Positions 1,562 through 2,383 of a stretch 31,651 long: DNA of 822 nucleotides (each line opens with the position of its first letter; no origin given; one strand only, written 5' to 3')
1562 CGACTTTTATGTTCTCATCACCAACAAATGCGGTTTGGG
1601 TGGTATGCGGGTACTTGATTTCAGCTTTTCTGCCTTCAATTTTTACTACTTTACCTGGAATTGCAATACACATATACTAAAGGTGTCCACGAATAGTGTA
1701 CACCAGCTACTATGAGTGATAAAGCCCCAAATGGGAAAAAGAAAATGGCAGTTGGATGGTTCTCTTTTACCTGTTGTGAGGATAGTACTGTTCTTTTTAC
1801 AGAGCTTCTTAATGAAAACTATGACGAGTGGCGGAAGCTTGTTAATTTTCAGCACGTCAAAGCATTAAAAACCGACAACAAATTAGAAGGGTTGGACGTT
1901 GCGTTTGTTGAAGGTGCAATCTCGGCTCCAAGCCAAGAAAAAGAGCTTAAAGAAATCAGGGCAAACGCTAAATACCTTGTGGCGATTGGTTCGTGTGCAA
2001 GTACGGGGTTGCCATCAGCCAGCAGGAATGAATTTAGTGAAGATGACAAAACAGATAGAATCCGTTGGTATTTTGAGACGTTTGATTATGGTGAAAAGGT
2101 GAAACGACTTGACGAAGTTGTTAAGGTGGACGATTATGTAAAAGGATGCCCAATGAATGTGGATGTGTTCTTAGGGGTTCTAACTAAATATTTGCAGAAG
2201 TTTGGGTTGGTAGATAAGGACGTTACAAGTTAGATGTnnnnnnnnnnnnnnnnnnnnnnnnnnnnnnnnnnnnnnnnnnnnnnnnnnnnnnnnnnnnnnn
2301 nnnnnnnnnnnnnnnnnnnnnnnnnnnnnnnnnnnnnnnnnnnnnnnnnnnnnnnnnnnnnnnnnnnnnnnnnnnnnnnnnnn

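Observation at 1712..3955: Minimal two-subunit [NiFe]-hydrogenase with mixed-group features and no diaphorase/FeS partner genes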

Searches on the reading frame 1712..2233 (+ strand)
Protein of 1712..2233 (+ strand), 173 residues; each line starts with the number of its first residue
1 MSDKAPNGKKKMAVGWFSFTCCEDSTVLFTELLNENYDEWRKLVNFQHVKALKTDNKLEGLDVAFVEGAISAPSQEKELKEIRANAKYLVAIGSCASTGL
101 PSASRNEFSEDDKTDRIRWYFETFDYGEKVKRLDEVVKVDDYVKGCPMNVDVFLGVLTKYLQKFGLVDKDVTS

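Call 4: search_protein_families(library=pfam, proteins=[window:1712-2233:+], max_evalue=0.01)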
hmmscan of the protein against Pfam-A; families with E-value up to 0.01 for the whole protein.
window:1712-2233:+ (173 aa): 2 families
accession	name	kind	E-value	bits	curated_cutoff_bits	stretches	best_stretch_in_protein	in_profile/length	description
PF01058.29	Oxidored_q6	-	5.6e-20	71.8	27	1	26-159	5-127/128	NADH ubiquinone oxidoreductase, 20 Kd subunit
PF14444.12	S1-like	-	0.0042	17.5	25.2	1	152-172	3-23/58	S1-like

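Call 5: search_protein_families(library=ncbifam, proteins=[window:1712-2233:+], max_evalue=0.01)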
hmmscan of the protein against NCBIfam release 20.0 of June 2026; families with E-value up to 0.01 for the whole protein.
window:1712-2233:+ (173 aa): 13 families
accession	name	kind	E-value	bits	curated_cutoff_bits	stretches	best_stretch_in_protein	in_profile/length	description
NF040836.1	sulfhyd_HydD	equivalog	2.7e-11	43.2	500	1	9-161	3-154/261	NADPH-dependent hydrogenase/sulfhydrogenase 1 subunit delta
TIGR03294.1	FrhG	equivalog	5.2e-11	42.7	245.5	1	12-161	2-141/228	coenzyme F420 hydrogenase subunit gamma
NF040831.1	sulfhyd_ShyD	equivalog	1.9e-10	40.8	460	1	14-164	3-151/240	NAD(P)-dependent hydrogenase/sulfhydrogenase 2 subunit delta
NF045875.1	F420_non_VhuG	exception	2.5e-08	33.5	450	1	57-152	49-142/286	F420-non-reducing hydrogenase subunit VhuG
NF005012.1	PRK06411.1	subfamily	1.9e-05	24.3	116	0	129-159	123-153/166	NADH-quinone oxidoreductase subunit NuoB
TIGR01957.1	nuoB_fam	subfamily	6.9e-05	22.8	142.7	0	128-159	106-137/145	NADH-quinone oxidoreductase subunit B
NF011391.0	PRK14816.1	equivalog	7.1e-05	22.5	283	0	62-102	94-136/196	NADH-quinone oxidoreductase subunit B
NF011390.0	PRK14815.1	equivalog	9.6e-05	21.7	281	0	130-164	123-157/183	NADH dehydrogenase subunit B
NF011395.0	PRK14820.1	equivalog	0.00025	20.8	263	0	124-155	117-148/180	NADH-quinone oxidoreductase subunit B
NF011388.0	PRK14813.1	equivalog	0.00039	20.3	294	0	129-160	118-149/189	NADH dehydrogenase subunit B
NF011392.0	PRK14817.1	equivalog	0.00068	19.4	271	0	126-156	122-152/182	NADH-quinone oxidoreductase subunit B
NF011389.0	PRK14814.1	equivalog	0.0023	17.7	285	0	130-163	123-156/186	NADH dehydrogenase subunit B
NF011393.0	PRK14818.1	equivalog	0.0029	17.2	255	0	126-157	116-148/173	NADH dehydrogenase subunit B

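Call 6: search_solved_structures(query=window:1712-2233:+, max_evalue=1, show_alignments=4)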
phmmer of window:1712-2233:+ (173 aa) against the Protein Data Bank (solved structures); distinct sequences matched with E-value up to 1: 47.
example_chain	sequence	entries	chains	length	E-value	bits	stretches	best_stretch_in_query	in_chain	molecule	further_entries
9e15_A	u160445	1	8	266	2.9e-09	40.5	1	57-161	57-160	Sulfhydrogenase 1 subunit delta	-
9nez_A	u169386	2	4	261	3.5e-09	40.2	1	57-161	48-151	Sulfhydrogenase 1 subunit delta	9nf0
9e1j_A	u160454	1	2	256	3.8e-09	40.1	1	57-161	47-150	Sulfhydrogenase 1 subunit delta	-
5odc_E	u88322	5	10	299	3e-08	37.2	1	46-159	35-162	Methyl-viologen reducing hydrogenase subunit G | Methyl-viologen reducing hydrogenase, subunit G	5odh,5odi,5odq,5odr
5xf9_C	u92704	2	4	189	3.9e-07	33.5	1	54-108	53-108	NAD-reducing hydrogenase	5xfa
9sw2_E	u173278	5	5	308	4e-06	30.2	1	56-158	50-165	F420-non-reducing hydrogenase subunit G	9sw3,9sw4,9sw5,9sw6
7t2r_E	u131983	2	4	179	4.3e-06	30.2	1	46-159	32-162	NiFe hydrogenase small subunit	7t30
3zfs_B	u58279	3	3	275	2.3e-05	27.8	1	10-100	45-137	F420-REDUCING HYDROGENASE, SUBUNIT GAMMA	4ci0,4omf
6qgr_G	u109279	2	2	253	8e-05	26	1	57-156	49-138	Coenzyme F420 hydrogenase subunit gamma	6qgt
9sfi_I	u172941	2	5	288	8.2e-05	26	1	55-159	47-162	F420-non-reducing hydrogenase small subunit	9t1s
6qii_G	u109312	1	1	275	9.1e-05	25.8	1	57-156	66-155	Coenzyme F420 hydrogenase subunit gamma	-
9r51_C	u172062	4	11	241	0.0019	21.6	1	59-99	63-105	F420-reducing [NiFe]-hydrogenase from Methanothermococcus thermolithotrophicus subunit gam | F420-reducing [NiFe]-hydrogenase from Methanothermococcus thermolit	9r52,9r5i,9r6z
7eu3_K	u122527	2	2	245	0.0086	19.4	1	122-164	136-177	NAD(P)H-quinone oxidoreductase subunit K, chloroplastic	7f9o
9grx_K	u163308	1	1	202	0.013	18.8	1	121-164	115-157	NAD(P)H-quinone oxidoreductase subunit K, chloroplastic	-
7wfg_K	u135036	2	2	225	0.015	18.6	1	122-164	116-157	NAD(P)H-quinone oxidoreductase subunit K, chloroplastic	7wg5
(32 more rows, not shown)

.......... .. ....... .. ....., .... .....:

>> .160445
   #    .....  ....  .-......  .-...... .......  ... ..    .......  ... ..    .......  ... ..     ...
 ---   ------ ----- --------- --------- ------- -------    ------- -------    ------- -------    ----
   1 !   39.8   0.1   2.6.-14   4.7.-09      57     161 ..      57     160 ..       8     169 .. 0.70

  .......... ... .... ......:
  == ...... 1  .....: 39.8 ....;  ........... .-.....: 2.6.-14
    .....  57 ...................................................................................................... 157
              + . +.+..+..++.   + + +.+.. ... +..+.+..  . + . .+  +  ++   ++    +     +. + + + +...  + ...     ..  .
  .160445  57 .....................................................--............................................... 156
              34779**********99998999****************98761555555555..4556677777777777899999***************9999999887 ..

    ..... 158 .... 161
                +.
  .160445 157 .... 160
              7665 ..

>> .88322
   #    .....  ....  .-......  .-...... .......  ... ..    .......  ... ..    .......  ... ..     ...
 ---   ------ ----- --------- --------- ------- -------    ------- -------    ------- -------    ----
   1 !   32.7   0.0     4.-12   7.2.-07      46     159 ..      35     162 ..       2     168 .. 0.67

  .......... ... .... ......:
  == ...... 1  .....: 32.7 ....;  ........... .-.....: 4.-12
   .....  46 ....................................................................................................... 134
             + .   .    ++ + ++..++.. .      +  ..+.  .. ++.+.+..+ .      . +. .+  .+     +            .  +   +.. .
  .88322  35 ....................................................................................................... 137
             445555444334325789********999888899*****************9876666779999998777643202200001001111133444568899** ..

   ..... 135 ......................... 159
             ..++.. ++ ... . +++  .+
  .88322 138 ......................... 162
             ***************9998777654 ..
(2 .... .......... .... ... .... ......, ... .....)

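Call 8: find_homologous_proteins(query=window:1712-2233:+, max_evalue=0.001)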
Query window:1712-2233:+ (173 aa): 2357 proteins with E <= 0.001 among 2392 candidates; the best 120 are listed.
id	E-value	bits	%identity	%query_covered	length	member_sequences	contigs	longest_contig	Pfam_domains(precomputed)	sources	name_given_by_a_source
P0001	1.7e-111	388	100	100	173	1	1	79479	PF01058.30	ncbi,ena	-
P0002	3.1e-80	286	76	96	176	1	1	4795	PF01058.30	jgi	jgi:coenzyme F420-reducing hydrogenase gamma subunit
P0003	1.2e-79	284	73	97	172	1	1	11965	PF01058.30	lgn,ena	-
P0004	3.3e-74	267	69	93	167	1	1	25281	PF01058.30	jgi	jgi:coenzyme F420-reducing hydrogenase gamma subunit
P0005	7.1e-74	265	68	92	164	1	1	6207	PF01058.30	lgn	-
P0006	9.1e-73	262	68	97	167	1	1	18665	PF01058.30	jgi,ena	-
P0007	2.3e-72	261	68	94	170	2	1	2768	PF01058.30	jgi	-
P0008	2.7e-72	260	66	96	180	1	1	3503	PF01058.30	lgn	-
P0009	4.5e-72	260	65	94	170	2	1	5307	PF01058.30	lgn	-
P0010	4.7e-72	260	69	92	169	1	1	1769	PF01058.30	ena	-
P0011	5.3e-72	259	67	92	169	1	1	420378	PF01058.30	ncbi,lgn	-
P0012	6.4e-72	259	71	92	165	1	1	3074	PF01058.30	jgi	jgi:sulfhydrogenase subunit delta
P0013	7.4e-72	259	68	91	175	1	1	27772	PF01058.30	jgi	jgi:sulfhydrogenase subunit delta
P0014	9.9e-72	258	71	95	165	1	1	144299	PF01058.30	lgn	-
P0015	1.2e-71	258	72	88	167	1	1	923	PF01058.30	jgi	-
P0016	1.2e-71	258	70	91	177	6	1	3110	PF01058.30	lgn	-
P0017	1.2e-71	258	71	92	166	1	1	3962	PF01058.30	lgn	-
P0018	1.8e-71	258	68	94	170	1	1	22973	PF01058.30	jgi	-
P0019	2.2e-71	257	68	93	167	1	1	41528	PF01058.30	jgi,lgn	jgi:coenzyme F420-reducing hydrogenase gamma subunit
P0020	2.4e-71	257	67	92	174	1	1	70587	PF01058.30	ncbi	-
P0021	4.2e-71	256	70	90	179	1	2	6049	PF01058.30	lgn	-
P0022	4.6e-71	256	67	94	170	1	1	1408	PF01058.30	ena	-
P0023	9.3e-71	255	67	92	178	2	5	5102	PF01058.30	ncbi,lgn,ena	-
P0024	1.1e-70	255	67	94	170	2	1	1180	PF01058.30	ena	-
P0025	2.0e-70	254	66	93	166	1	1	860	PF01058.30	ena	-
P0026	2.0e-70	254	70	91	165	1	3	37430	PF01058.30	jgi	jgi:sulfhydrogenase subunit delta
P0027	2.2e-70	254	68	92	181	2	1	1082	PF01058.30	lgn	-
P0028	2.3e-70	254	71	91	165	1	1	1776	PF01058.30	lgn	-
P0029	2.7e-70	254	65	96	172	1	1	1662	PF01058.30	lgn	-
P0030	3.2e-70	254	68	91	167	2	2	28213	PF01058.30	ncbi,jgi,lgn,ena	jgi:coenzyme F420-reducing hydrogenase gamma subunit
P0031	3.6e-70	253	70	91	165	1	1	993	PF01058.30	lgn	-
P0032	3.9e-70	253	68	92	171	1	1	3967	PF01058.30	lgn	-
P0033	4.8e-70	253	71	91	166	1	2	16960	PF01058.30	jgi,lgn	-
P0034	6.9e-70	252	70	91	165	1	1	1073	PF01058.30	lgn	-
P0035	1.2e-69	252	63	97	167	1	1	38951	PF01058.30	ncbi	-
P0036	1.3e-69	252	70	91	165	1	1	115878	PF01058.30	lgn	-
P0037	1.3e-69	252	68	91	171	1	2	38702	PF01058.30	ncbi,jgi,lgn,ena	-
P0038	1.4e-69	252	65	91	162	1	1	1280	PF01058.30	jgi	jgi:sulfhydrogenase subunit delta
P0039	1.5e-69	251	69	92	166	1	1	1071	PF01058.30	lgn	-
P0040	1.5e-69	251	71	92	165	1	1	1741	PF01058.30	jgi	-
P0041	1.5e-69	251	66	91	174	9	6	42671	PF01058.30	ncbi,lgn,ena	-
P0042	1.7e-69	251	68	92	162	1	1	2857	PF01058.30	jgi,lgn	jgi:sulfhydrogenase subunit delta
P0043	1.8e-69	251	64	92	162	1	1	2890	PF01058.30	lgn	-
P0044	1.8e-69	251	64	94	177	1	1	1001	PF01058.30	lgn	-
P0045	1.9e-69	251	65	96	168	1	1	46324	PF01058.30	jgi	jgi:sulfhydrogenase subunit delta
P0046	2.2e-69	251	69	91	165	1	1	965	PF01058.30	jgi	-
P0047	2.2e-69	251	69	91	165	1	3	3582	PF01058.30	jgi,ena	jgi:coenzyme F420-reducing hydrogenase gamma subunit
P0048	2.4e-69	251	71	91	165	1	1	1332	PF01058.30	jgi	jgi:sulfhydrogenase subunit delta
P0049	3.0e-69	250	62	97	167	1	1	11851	PF01058.30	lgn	-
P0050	3.1e-69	250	68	91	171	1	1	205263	PF01058.30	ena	-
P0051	3.2e-69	250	62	97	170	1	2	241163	PF01058.30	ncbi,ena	-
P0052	3.3e-69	250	69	92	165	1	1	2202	PF01058.30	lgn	-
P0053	3.4e-69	250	67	94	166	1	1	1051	PF01058.30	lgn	-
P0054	3.5e-69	250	67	93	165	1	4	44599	PF01058.30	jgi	jgi:sulfhydrogenase subunit delta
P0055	3.6e-69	250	68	90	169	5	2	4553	PF01058.30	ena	-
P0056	4.5e-69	250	63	95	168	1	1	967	PF01058.30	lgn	-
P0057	5.8e-69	249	66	92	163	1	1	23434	PF01058.30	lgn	-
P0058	6.1e-69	249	66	92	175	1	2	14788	PF01058.30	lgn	-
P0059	6.5e-69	249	66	94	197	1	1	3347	PF01058.30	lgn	-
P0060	6.8e-69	249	63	91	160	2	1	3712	PF01058.30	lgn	-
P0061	7.3e-69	249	68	94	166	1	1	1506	PF01058.30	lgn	-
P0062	7.5e-69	249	70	91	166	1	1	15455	PF01058.30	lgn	-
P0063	7.6e-69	249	68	93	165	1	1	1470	PF01058.30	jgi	jgi:sulfhydrogenase subunit delta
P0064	8.5e-69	249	66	91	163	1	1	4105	PF01058.30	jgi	-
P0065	1.1e-68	249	66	91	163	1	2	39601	PF01058.30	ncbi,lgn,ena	-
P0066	1.2e-68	248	66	89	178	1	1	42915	PF01058.30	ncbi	-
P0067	1.3e-68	248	65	91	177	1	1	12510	PF01058.30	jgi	jgi:sulfhydrogenase subunit delta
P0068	1.4e-68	248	63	93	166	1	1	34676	PF01058.30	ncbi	-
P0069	1.5e-68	248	63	95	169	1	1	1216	PF01058.30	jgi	jgi:sulfhydrogenase subunit delta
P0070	1.6e-68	248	69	94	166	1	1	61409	PF01058.30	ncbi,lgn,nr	ncbi:hypothetical protein JXA63_03480 [Candidatus Woesebacteria bacterium]|nr:hypothetical protein [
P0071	1.7e-68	248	66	92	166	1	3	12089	PF01058.30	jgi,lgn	jgi:coenzyme F420-reducing hydrogenase gamma subunit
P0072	1.8e-68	248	64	92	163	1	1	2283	PF01058.30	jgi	jgi:sulfhydrogenase subunit delta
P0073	2.2e-68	248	66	91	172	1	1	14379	PF01058.30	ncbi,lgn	-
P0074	2.2e-68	248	65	96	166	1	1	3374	PF01058.30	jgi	-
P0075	2.2e-68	248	64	93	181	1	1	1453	PF01058.30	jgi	jgi:coenzyme F420-reducing hydrogenase gamma subunit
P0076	2.3e-68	248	61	95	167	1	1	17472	PF01058.30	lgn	-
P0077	2.7e-68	247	64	97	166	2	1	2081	PF01058.30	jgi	jgi:coenzyme F420-reducing hydrogenase gamma subunit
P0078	2.9e-68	247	67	92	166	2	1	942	PF01058.30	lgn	-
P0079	2.9e-68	247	61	96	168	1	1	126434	PF01058.30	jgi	jgi:sulfhydrogenase subunit delta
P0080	3.0e-68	247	64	95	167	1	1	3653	PF01058.30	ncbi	ncbi:hypothetical protein ACFL0C_02105 [Patescibacteria group bacterium]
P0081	3.1e-68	247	64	92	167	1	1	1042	PF01058.30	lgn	-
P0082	3.4e-68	247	62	92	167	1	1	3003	PF01058.30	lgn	-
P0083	3.6e-68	247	66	93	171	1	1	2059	PF01058.30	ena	-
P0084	4.0e-68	247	62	99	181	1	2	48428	PF01058.30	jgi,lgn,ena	-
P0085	4.5e-68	247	66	93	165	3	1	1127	PF01058.30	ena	-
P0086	4.5e-68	247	68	92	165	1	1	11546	PF01058.30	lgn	-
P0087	4.8e-68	246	65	92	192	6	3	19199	PF01058.30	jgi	-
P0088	5.0e-68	246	65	97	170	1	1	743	PF01058.30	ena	-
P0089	5.0e-68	246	64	93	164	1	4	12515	PF01058.30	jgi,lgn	-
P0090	6.2e-68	246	66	91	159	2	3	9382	PF01058.30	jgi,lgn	jgi:sulfhydrogenase subunit delta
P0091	6.7e-68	246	68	91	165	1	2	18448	PF01058.30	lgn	-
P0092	6.7e-68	246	64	94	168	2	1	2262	PF01058.30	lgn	-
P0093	8.0e-68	246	63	91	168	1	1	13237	PF01058.30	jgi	jgi:sulfhydrogenase subunit delta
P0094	8.5e-68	246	68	91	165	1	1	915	PF01058.30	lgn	-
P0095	8.6e-68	246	65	97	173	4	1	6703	PF01058.30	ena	-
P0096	9.0e-68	246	61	94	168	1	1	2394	PF01058.30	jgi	jgi:sulfhydrogenase subunit delta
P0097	9.1e-68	246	67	92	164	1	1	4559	PF01058.30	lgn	-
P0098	9.2e-68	246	65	91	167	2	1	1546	PF01058.30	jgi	jgi:coenzyme F420-reducing hydrogenase gamma subunit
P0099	9.3e-68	246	68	91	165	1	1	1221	PF01058.30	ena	-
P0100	9.5e-68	246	62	93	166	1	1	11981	PF01058.30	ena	-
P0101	1.0e-67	245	63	96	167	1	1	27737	PF01058.30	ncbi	ncbi:hypothetical protein ACFL1M_03240 [Patescibacteria group bacterium]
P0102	1.1e-67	245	64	94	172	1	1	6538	PF01058.30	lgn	-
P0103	1.1e-67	245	65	92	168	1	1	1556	PF01058.30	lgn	-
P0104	1.1e-67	245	62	92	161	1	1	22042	PF01058.30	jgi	-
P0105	1.2e-67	245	67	92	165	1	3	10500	PF01058.30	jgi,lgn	-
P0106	1.4e-67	245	64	94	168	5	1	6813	PF01058.30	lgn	-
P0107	1.4e-67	245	62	92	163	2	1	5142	PF01058.30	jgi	jgi:sulfhydrogenase subunit delta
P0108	1.7e-67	245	64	92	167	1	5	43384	PF01058.30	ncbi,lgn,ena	-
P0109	1.9e-67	245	67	94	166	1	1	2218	PF01058.30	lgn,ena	-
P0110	1.9e-67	245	64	93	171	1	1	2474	PF01058.30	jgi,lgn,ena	-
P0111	2.0e-67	244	62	92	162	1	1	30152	PF01058.30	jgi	-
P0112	2.2e-67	244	63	96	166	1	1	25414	PF01058.30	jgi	jgi:sulfhydrogenase subunit delta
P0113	2.3e-67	244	67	92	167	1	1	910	PF01058.30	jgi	jgi:sulfhydrogenase subunit delta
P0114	2.3e-67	244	69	88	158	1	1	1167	PF01058.30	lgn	-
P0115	2.4e-67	244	66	96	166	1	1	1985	PF01058.30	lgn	-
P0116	2.4e-67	244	62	92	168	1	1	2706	PF01058.30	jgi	jgi:sulfhydrogenase subunit delta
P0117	2.7e-67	244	66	93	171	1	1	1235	PF01058.30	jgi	jgi:coenzyme F420-reducing hydrogenase gamma subunit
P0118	2.7e-67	244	62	92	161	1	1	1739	PF01058.30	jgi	jgi:coenzyme F420-reducing hydrogenase gamma subunit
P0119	2.8e-67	244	64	92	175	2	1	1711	PF01058.30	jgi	jgi:coenzyme F420-reducing hydrogenase gamma subunit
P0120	2.9e-67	244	64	92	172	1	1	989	PF01058.30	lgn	-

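Call 11: find_encoding_contigs(protein=window:1712-2233:+, flank=10000, max_places=3)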
Protein window:1712-2233:+ (173 aa): 1 contig read that carries it; 1 place shown.
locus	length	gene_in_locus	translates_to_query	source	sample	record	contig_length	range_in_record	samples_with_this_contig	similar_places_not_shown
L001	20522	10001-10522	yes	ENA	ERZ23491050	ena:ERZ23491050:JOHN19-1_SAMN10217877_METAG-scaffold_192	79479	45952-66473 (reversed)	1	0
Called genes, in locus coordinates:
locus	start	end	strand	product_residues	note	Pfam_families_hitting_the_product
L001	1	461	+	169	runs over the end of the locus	PF00583:Acetyltransf_1, PF13673:Acetyltransf_10, PF13508:Acetyltransf_7, PF08445:FR47 (weak)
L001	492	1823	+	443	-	PF00753:Lactamase_B, PF23023:Anti-Pycsar_Apyc1, PF12706:Lactamase_B_2, PF16661:Lactamase_B_6, PF10996:Beta-Casp, PF07521:RMMBL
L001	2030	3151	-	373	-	PF04055:Radical_SAM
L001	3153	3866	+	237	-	PF09762:CCDC93_CC (weak), PF04871:Uso1_p115_C (faint)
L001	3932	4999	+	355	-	-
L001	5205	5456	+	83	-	PF08984:DUF1858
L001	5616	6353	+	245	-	PF02463:SMC_N, PF00005:ABC_tran, PF13304:AAA_21 (faint)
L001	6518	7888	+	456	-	PF19295:SufBD_N, PF01458:SUFBD_core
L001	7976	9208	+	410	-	PF00266:Aminotran_5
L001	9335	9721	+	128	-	PF01592:NifU_N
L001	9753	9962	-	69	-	PF01455:HupF_HypC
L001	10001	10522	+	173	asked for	PF01058:Oxidored_q6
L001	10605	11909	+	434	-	PF00374:NiFeSe_Hases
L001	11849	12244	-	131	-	-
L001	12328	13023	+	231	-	PF19927:DUF6390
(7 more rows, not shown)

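Call 12: find_encoding_contigs(protein=P0011, flank=10000, max_places=2)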
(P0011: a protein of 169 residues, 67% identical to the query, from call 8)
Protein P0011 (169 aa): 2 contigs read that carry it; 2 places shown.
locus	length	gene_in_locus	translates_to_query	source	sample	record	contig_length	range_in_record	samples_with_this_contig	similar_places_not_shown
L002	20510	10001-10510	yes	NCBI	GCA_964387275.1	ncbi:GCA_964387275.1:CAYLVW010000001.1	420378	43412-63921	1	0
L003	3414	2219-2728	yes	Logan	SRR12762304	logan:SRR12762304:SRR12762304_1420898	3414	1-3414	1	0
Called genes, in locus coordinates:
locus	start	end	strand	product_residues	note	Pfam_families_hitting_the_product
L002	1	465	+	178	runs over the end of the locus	-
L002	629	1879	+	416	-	-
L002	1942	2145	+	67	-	-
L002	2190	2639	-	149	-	PF02308:MgtC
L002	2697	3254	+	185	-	PF14378:PAP2_3, PF01569:PAP2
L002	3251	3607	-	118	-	PF01638:HxlR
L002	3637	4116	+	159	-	PF04205:FMN_bind (faint)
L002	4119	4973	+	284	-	PF02424:ApbE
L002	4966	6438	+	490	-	PF00175:NAD_binding_1 (weak)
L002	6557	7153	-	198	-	-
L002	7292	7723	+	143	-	PF06983:3-dmu-9_3-mt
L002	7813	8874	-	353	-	PF12705:PDDEXK_1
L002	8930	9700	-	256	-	-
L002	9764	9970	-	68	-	PF01455:HupF_HypC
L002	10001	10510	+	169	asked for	PF01058:Oxidored_q6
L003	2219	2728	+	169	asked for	PF01058:Oxidored_q6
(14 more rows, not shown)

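Call 14: find_encoding_contigs(protein=P0051, flank=10000, max_places=1)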
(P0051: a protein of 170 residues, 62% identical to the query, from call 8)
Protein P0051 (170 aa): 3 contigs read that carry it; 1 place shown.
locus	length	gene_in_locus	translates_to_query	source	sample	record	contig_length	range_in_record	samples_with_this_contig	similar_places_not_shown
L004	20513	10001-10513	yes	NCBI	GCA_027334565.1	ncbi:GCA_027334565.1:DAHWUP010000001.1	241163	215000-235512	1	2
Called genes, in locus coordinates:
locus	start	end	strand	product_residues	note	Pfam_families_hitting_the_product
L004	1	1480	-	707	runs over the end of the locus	PF17854:FtsK_alpha, PF01580:FtsK_SpoIIIE, PF09397:FtsK_gamma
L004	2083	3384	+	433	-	PF10502:Peptidase_S26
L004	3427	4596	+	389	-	PF05977:MFS_3 (weak), PF07690:MFS_1, PF12832:MFS_1_like, PF07690:MFS_1, PF00083:Sugar_tr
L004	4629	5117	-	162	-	PF04073:tRNA_edit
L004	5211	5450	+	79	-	PF08984:DUF1858 (weak)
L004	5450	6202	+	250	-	PF00005:ABC_tran, PF02463:SMC_N (faint)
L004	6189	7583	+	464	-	PF19295:SufBD_N, PF01458:SUFBD_core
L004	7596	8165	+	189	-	PF01458:SUFBD_core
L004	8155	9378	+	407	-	PF00266:Aminotran_5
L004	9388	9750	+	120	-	PF01592:NifU_N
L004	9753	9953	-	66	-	PF01455:HupF_HypC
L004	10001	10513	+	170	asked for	PF01058:Oxidored_q6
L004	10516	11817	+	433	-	PF00374:NiFeSe_Hases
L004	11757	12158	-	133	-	PF01750:HycI (weak)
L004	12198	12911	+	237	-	PF19927:DUF6390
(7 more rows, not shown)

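Call 15: find_encoding_contigs(protein=P0050, flank=10000, max_places=1)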
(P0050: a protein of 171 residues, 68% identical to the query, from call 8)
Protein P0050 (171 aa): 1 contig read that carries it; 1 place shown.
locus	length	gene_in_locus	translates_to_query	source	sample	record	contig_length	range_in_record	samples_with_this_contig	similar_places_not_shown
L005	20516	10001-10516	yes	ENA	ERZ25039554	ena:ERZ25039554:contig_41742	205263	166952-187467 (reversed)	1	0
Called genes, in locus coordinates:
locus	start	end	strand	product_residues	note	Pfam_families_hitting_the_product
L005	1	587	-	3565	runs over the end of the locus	-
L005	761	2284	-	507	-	-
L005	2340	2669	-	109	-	PF02823:ATP-synt_DE_N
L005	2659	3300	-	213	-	PF00006:ATP-synt_ab, PF22919:ATP-synt_VA_C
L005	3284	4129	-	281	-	PF00006:ATP-synt_ab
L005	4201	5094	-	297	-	PF00231:ATP-synt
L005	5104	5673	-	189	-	PF00006:ATP-synt_ab, PF00306:ATP-synt_ab_C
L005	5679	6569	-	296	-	PF00006:ATP-synt_ab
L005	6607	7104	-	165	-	PF00213:OSCP (weak)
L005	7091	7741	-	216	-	-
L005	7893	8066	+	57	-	PF08984:DUF1858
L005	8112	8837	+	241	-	PF00005:ABC_tran, PF13304:AAA_21 (weak), PF02463:SMC_N (weak)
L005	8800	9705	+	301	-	PF01458:SUFBD_core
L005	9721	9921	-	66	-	PF01455:HupF_HypC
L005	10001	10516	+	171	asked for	PF01058:Oxidored_q6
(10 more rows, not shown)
